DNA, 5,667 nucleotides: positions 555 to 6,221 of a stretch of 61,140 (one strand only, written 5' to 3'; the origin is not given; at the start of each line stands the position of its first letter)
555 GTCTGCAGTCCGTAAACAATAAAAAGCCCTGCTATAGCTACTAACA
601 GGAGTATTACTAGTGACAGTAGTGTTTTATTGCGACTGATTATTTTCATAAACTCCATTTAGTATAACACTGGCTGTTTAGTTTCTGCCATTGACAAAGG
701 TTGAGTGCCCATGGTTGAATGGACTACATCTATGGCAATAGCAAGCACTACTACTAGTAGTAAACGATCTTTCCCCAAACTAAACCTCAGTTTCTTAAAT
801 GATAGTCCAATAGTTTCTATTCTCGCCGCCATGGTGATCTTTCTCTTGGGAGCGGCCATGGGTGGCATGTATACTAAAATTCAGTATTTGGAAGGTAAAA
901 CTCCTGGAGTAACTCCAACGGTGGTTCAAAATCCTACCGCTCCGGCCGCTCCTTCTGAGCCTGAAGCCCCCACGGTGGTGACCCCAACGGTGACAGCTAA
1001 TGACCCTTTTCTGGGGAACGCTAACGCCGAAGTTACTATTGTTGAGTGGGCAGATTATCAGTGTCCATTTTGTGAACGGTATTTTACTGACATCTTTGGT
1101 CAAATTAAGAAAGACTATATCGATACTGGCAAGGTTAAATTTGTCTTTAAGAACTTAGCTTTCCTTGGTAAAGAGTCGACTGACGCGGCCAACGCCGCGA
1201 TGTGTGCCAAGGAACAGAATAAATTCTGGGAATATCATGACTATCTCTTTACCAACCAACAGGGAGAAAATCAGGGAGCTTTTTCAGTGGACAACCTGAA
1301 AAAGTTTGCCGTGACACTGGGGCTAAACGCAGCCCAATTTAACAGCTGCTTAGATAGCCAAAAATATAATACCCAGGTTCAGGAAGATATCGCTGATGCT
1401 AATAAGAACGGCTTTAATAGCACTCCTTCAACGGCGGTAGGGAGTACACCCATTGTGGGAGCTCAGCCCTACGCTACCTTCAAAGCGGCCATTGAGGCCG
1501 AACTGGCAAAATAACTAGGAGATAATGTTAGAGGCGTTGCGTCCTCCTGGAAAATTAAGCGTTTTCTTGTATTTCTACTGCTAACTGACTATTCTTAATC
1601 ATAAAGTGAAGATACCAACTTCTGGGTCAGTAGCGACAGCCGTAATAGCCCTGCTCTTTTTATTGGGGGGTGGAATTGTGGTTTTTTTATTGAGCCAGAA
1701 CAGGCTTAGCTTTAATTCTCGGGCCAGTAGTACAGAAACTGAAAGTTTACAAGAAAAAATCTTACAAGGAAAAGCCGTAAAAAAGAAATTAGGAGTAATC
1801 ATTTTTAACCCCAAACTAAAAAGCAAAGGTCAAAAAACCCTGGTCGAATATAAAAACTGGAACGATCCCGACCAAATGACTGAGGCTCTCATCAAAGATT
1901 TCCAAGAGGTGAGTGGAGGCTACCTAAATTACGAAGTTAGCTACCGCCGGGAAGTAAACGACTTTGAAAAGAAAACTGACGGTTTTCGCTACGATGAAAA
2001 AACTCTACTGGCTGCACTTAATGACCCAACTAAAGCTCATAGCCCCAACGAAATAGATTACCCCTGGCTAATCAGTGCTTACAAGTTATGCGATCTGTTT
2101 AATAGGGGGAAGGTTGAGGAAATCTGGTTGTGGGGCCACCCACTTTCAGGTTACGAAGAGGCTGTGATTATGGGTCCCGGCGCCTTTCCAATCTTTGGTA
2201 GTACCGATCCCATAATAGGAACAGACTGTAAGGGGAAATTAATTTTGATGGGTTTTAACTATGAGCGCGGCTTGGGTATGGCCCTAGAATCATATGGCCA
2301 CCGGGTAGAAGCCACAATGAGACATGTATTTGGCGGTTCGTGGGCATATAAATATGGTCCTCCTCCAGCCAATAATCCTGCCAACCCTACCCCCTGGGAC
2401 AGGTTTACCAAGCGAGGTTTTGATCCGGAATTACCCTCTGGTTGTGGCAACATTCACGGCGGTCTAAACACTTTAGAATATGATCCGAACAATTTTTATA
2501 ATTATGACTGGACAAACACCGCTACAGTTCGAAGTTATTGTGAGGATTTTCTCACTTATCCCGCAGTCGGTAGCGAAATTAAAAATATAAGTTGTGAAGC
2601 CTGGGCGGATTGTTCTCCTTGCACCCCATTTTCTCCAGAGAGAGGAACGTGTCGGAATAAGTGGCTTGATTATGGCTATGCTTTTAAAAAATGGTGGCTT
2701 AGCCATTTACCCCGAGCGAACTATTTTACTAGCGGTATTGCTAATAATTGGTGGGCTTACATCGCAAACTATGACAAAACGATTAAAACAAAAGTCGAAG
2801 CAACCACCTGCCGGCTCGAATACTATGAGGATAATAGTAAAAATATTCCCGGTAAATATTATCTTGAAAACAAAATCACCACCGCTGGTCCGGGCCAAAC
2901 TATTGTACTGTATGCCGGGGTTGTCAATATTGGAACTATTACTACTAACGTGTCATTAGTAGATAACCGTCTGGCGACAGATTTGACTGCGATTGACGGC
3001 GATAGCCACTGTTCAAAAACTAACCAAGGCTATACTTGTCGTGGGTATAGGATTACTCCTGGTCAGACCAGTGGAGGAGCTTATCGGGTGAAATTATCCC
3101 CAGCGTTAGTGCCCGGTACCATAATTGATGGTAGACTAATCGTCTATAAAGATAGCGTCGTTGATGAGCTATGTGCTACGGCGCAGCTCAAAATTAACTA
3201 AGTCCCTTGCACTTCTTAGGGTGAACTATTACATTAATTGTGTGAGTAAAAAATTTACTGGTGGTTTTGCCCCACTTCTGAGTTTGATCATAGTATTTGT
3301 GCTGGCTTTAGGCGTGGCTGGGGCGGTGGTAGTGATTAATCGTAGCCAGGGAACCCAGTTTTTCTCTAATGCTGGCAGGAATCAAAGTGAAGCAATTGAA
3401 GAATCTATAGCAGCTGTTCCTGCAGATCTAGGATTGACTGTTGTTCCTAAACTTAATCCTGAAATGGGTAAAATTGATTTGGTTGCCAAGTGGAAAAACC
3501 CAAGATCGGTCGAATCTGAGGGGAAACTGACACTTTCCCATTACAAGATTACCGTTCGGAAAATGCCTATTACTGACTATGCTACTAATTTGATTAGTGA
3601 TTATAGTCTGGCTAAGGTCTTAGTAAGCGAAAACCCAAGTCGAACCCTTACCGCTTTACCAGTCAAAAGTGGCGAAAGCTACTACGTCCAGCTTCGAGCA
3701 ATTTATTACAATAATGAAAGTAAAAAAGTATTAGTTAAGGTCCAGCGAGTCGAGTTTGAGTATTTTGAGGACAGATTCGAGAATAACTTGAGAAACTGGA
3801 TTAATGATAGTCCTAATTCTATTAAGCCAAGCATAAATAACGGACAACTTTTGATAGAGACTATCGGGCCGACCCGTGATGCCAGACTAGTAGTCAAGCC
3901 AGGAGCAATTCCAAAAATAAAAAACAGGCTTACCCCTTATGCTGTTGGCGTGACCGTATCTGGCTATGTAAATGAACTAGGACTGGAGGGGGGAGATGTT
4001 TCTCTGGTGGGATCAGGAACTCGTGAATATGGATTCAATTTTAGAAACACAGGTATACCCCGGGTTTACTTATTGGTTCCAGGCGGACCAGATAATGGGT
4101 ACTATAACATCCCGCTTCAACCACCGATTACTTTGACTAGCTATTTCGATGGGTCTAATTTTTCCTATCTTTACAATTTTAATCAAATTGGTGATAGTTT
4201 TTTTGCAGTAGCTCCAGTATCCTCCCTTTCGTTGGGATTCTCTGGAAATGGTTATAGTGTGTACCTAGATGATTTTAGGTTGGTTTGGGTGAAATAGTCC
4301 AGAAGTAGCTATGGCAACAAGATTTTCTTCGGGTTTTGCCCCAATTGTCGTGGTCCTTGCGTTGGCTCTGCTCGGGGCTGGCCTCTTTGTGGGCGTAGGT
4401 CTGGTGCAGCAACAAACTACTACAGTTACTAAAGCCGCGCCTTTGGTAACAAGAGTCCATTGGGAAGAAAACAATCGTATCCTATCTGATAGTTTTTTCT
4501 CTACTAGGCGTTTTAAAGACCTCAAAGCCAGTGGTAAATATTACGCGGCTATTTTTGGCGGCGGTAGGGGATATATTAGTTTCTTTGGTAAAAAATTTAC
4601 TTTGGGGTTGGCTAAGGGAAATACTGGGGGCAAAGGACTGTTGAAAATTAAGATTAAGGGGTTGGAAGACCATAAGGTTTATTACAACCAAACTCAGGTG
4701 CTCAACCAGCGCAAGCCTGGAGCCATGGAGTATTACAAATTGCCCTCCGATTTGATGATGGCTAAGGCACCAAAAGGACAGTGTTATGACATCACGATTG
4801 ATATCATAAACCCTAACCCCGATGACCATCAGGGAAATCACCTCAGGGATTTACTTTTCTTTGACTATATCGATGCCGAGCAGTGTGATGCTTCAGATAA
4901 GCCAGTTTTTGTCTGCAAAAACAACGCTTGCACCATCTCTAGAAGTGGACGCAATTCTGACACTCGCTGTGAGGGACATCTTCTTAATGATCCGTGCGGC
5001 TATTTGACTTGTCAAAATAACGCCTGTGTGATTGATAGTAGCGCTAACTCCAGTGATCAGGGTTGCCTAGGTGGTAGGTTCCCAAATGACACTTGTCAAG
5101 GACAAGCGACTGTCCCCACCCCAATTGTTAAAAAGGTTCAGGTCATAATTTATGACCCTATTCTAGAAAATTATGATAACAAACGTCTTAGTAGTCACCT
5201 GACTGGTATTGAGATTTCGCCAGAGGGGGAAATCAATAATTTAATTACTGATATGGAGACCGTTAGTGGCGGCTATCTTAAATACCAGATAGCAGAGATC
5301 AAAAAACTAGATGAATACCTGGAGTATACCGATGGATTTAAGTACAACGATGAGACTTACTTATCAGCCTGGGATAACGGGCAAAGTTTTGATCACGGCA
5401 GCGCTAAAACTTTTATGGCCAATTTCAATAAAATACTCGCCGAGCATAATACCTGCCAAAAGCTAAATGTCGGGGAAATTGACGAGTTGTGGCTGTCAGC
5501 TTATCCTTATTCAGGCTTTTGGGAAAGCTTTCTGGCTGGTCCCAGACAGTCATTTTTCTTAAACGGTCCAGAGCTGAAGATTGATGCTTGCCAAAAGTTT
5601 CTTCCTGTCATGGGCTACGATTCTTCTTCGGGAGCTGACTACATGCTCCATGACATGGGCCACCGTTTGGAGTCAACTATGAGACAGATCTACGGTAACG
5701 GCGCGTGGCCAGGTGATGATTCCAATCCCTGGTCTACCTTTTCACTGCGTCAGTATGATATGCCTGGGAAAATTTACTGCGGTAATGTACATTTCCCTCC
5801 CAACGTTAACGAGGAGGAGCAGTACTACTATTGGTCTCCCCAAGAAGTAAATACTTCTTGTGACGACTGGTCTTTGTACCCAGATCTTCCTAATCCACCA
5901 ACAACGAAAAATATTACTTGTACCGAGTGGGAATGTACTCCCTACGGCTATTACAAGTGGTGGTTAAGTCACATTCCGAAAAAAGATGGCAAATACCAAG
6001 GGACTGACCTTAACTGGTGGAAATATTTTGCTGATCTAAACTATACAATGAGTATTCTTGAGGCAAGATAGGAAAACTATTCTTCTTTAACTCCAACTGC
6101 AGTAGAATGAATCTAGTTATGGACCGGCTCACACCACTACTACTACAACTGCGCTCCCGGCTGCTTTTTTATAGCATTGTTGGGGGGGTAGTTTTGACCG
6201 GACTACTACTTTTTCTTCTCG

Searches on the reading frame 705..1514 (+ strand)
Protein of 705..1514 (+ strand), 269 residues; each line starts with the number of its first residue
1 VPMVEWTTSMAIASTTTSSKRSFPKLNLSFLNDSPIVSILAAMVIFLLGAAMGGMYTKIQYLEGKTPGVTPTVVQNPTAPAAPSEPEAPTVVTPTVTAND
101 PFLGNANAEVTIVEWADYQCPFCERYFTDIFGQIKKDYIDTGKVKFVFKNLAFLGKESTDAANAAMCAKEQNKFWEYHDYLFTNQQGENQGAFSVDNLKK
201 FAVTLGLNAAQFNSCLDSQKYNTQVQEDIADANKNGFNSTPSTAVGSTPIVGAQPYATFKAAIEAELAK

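Call 4: search_protein_families(library=pfam, proteins=[window:705-1514:+], max_evalue=1)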
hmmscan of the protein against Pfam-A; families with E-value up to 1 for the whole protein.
window:705-1514:+ (269 aa): 5 families
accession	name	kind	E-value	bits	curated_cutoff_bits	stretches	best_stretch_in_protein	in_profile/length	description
PF13462.12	Thioredoxin_4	-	3.4e-38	131.9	23.2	1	98-265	3-165/165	Thioredoxin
PF01323.26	DSBA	-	9.6e-18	65.1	25.6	1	111-263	1-190/191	DSBA-like thioredoxin domain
PF13098.12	Thioredoxin_2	-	0.012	16.4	27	1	108-262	5-103/104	Thioredoxin-like domain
PF15750.11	UBZ_FAAP20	-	0.036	14.3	25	1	119-137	3-21/35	Ubiquitin-binding zinc-finger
PF23077.1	zf-C2H2_ZNF462_1st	-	0.32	11.2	27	1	118-127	3-12/29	Zinc finger protein 462, first C2H2 zinc finger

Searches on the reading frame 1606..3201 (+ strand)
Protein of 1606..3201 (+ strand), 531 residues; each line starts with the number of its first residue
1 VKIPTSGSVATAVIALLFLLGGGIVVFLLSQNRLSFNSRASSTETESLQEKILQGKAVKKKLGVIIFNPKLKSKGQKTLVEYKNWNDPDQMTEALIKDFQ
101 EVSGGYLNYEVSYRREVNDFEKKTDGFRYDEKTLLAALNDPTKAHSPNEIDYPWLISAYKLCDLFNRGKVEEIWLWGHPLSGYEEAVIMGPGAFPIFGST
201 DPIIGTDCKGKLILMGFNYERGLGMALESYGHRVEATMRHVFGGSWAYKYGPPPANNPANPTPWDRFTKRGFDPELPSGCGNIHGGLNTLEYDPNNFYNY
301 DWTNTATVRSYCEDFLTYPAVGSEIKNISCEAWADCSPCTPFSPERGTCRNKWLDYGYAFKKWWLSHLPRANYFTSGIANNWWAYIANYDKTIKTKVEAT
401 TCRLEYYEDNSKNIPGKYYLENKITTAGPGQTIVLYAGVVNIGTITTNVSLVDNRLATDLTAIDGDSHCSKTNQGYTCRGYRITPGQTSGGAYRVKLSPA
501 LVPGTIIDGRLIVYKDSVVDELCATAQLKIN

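Call 4: search_protein_families(library=pfam, proteins=[window:1606-3201:+], max_evalue=1)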
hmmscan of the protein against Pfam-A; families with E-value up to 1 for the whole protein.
window:1606-3201:+ (531 aa): 0 families

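Call 5: search_protein_families(library=ncbifam, proteins=[window:1606-3201:+], max_evalue=1)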
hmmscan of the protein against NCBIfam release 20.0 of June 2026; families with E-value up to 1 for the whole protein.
window:1606-3201:+ (531 aa): 0 families

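Call 66: search_solved_structures(query=window:1606-3201:+, max_evalue=10)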
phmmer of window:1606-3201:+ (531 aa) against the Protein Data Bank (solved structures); distinct sequences matched with E-value up to 10: 1.
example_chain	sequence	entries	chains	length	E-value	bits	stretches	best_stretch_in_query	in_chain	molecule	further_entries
3fsd_A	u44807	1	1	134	1.4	10.2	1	424-515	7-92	NTF2-like protein of unknown function in nutrient uptake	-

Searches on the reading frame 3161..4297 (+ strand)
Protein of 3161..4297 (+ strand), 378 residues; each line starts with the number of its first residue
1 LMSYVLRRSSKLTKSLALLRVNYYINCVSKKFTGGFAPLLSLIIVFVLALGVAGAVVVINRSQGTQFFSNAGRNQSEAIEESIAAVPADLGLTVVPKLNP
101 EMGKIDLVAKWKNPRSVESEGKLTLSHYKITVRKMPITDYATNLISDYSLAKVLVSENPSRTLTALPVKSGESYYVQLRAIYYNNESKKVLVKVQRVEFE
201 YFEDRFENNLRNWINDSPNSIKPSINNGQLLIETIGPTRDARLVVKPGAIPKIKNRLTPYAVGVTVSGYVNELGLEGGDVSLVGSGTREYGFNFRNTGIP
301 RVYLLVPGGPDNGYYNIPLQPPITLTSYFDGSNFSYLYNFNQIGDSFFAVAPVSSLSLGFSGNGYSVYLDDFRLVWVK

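Call 4: search_protein_families(library=pfam, proteins=[window:3161-4297:+], max_evalue=1)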
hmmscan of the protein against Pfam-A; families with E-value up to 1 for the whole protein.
window:3161-4297:+ (378 aa): 1 family
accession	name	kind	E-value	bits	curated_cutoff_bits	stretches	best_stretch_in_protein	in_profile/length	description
PF07825.17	Exc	-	0.17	12.3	23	1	164-189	32-58/77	Excisionase-like protein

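Call 5: search_protein_families(library=ncbifam, proteins=[window:3161-4297:+], max_evalue=1)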
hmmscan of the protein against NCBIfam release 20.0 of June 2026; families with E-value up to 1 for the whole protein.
window:3161-4297:+ (378 aa): 1 family
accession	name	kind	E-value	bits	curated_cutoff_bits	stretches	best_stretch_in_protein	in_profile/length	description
NF038171.1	maturase_LodB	equivalog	0.55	9.3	400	1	333-361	272-300/361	lysine-epsilon-oxidase maturase LodB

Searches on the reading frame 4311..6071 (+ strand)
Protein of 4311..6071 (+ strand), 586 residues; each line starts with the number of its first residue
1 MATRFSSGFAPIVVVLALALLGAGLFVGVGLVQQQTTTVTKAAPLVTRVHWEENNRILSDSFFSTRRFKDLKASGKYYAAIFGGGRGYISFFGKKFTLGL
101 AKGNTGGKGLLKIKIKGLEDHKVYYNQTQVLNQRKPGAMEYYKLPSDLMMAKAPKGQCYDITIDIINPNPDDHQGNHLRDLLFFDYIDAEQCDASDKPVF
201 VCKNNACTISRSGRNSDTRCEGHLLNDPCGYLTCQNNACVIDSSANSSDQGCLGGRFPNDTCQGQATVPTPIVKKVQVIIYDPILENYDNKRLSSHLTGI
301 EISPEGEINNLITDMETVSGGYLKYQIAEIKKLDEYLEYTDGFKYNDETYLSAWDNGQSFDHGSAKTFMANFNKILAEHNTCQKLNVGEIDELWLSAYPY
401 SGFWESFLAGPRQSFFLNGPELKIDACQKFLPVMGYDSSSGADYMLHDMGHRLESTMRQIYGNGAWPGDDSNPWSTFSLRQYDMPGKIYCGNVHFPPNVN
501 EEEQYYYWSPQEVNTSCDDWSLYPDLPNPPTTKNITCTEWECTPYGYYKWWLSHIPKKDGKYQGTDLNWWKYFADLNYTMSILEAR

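Call 4: search_protein_families(library=pfam, proteins=[window:4311-6071:+], max_evalue=1)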
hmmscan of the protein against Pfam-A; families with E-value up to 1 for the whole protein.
window:4311-6071:+ (586 aa): 0 families

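Call 5: search_protein_families(library=ncbifam, proteins=[window:4311-6071:+], max_evalue=1)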
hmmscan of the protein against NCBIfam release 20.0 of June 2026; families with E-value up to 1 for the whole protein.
window:4311-6071:+ (586 aa): 0 families
